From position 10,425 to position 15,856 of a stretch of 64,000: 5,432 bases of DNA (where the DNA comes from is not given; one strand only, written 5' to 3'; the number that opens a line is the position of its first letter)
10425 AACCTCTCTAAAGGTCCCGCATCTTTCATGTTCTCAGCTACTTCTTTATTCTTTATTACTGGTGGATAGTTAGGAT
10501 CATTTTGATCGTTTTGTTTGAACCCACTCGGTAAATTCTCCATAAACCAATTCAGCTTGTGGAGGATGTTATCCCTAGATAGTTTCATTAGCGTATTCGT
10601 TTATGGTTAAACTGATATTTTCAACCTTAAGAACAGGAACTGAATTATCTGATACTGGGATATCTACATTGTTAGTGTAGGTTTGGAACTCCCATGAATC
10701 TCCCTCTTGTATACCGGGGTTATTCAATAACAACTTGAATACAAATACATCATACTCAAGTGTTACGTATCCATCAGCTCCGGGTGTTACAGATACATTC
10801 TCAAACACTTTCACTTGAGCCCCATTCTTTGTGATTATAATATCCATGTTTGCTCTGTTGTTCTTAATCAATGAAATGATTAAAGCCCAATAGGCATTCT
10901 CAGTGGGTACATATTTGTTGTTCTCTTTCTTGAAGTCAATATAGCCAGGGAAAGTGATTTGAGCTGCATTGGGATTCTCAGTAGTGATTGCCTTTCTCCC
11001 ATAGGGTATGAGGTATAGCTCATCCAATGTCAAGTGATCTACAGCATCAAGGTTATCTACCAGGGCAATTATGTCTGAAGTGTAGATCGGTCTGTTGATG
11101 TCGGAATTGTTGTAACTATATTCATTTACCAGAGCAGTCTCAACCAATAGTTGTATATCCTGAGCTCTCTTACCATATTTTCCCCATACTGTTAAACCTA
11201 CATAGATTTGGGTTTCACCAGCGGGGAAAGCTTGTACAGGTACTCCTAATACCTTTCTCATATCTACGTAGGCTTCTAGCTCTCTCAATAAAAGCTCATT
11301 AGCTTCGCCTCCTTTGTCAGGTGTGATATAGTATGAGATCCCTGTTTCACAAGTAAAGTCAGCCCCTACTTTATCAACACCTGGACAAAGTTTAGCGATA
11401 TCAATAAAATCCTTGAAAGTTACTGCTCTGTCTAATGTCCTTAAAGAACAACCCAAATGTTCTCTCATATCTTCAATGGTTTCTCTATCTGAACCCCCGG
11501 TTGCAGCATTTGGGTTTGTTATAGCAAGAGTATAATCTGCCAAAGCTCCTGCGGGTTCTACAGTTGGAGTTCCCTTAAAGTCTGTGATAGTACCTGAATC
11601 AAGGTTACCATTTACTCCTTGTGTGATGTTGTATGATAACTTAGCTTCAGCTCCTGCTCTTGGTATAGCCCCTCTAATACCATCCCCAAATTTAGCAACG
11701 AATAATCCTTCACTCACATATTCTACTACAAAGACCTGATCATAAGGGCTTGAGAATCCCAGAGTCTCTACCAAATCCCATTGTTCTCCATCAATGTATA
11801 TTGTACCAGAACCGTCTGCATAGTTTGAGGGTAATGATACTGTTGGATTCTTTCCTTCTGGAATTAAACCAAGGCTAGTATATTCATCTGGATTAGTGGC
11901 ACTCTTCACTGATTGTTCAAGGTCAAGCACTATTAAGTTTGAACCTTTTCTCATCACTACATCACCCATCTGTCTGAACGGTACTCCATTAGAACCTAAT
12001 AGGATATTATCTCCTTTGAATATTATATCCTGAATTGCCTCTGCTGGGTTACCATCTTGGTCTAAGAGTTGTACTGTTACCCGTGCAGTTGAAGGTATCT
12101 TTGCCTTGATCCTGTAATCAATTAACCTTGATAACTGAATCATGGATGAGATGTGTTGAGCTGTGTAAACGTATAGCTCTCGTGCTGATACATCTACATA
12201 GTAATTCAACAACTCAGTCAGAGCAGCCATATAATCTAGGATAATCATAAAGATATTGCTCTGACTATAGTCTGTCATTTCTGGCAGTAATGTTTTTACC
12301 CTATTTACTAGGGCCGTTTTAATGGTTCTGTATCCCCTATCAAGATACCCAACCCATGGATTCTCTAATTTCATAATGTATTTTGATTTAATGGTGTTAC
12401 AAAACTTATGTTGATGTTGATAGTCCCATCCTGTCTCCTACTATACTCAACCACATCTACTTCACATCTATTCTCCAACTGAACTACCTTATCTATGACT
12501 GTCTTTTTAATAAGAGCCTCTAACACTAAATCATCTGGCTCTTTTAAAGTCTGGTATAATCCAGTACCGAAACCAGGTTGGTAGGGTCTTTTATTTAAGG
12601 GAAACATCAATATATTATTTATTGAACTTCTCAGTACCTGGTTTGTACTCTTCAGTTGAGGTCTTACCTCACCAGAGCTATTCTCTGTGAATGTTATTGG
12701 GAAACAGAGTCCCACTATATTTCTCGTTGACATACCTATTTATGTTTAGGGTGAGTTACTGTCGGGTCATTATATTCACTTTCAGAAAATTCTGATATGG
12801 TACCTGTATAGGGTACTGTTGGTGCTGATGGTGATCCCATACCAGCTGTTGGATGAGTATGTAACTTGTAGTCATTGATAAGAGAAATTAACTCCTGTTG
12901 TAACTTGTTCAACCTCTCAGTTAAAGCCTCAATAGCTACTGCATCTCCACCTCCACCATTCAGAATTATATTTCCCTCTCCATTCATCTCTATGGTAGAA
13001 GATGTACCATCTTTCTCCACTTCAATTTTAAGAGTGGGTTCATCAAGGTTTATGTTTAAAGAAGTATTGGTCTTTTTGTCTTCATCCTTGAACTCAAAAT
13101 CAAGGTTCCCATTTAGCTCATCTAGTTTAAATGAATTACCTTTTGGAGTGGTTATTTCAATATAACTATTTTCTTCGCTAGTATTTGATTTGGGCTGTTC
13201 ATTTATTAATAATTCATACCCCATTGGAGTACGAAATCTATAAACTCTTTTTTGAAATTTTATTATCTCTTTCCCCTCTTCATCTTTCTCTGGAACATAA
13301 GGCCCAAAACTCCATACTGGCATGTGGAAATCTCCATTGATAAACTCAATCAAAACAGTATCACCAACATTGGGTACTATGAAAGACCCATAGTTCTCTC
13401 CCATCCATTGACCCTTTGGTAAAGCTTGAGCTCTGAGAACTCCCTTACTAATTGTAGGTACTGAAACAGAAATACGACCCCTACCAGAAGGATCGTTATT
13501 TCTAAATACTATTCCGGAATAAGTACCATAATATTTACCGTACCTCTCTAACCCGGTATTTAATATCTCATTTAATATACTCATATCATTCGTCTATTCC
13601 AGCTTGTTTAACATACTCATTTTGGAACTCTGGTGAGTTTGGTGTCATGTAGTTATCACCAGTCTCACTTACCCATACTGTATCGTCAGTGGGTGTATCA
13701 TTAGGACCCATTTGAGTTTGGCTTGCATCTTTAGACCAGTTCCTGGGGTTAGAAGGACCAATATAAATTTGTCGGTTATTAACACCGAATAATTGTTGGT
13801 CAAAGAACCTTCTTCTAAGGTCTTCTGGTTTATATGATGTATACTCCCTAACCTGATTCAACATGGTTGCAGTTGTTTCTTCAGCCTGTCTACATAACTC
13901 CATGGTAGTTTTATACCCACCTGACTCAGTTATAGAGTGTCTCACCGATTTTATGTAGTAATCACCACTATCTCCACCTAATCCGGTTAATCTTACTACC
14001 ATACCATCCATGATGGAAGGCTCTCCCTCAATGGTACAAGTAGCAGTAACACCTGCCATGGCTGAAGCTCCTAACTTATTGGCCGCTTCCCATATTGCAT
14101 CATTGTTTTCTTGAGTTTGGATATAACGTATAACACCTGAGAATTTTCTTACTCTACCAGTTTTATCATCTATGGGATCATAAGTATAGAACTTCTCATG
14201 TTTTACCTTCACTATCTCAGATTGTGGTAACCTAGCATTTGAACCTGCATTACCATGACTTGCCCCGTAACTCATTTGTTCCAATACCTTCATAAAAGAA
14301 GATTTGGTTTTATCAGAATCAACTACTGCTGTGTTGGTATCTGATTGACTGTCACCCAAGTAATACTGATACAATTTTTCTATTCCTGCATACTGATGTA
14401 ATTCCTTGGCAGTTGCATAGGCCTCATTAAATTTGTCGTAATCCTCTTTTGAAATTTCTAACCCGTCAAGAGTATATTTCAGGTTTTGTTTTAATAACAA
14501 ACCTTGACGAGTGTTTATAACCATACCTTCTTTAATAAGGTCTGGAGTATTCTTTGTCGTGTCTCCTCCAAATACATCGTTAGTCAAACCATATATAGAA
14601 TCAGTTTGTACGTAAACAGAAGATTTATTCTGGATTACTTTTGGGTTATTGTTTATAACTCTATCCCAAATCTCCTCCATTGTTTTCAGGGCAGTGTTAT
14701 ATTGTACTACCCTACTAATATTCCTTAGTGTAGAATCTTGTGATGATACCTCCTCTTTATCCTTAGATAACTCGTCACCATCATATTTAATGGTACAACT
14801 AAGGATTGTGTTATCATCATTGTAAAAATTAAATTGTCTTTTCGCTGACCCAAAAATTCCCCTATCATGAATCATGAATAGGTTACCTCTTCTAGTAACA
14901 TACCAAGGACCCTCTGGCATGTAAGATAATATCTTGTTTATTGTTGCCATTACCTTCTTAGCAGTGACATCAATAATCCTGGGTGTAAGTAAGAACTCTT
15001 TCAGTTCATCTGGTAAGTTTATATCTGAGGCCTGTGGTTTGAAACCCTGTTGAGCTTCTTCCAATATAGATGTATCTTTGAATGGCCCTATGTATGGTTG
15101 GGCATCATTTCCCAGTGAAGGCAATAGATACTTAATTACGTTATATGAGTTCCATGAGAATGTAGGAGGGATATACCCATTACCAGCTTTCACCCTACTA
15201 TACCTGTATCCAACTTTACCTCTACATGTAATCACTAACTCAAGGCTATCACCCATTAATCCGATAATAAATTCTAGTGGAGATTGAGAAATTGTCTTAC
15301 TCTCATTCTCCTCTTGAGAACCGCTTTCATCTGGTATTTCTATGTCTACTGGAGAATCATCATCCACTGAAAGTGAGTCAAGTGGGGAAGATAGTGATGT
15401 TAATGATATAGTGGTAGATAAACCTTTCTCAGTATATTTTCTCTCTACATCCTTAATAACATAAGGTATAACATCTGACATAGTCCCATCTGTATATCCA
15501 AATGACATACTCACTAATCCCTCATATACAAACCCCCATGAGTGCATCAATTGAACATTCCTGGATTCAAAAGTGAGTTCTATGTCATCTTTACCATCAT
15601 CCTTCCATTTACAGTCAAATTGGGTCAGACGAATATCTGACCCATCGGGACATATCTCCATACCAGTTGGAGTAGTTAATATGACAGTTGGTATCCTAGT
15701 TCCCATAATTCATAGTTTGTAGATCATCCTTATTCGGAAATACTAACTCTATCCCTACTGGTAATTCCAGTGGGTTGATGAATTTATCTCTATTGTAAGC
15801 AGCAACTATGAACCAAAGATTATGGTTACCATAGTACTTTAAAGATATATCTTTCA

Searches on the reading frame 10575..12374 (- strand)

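Call 47: search_protein_families(library=pfam, proteins=[window:10575-12374:-], max_evalue=0.001)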
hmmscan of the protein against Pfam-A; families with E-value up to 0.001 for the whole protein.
window:10575-12374:- (599 aa): 1 family
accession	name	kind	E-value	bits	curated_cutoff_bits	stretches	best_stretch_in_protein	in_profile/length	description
PF04865.19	Baseplate_J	-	1.9e-05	24.6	21.1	1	280-437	95-254/255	Baseplate J-like protein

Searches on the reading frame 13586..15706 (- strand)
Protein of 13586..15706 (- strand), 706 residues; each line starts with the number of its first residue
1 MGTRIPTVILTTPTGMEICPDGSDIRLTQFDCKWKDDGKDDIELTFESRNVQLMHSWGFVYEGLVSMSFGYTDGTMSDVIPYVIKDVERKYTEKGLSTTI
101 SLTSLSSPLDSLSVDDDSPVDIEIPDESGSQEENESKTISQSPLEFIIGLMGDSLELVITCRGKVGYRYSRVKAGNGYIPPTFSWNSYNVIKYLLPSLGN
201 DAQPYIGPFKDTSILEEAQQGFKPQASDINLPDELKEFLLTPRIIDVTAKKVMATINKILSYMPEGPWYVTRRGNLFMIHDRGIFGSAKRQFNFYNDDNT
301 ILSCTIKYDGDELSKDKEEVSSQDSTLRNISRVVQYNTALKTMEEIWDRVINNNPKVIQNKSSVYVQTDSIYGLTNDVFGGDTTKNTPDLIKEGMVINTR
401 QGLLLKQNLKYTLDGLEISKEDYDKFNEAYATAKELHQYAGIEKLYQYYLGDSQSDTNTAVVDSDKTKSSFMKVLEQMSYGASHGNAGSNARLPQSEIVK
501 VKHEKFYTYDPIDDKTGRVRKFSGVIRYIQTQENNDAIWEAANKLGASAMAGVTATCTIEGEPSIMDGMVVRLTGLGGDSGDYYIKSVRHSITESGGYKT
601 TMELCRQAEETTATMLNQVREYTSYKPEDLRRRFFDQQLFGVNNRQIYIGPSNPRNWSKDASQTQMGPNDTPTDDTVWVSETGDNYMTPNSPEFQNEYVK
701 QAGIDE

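Call 8: search_protein_families(library=phrogs, proteins=[window:13586-15706:-])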
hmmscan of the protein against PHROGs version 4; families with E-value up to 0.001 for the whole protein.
window:13586-15706:- (706 aa): 2 families
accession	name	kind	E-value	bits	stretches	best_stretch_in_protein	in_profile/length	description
phrog_52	-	tail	5.1e-15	56.3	1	528-613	432-520/677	tail protein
phrog_20686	-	unknown function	2.6e-08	35.2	1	535-613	32-110/135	-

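Call 9: search_protein_families(library=pfam, proteins=[window:13586-15706:-])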
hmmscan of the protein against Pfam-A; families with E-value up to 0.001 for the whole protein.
window:13586-15706:- (706 aa): 0 families
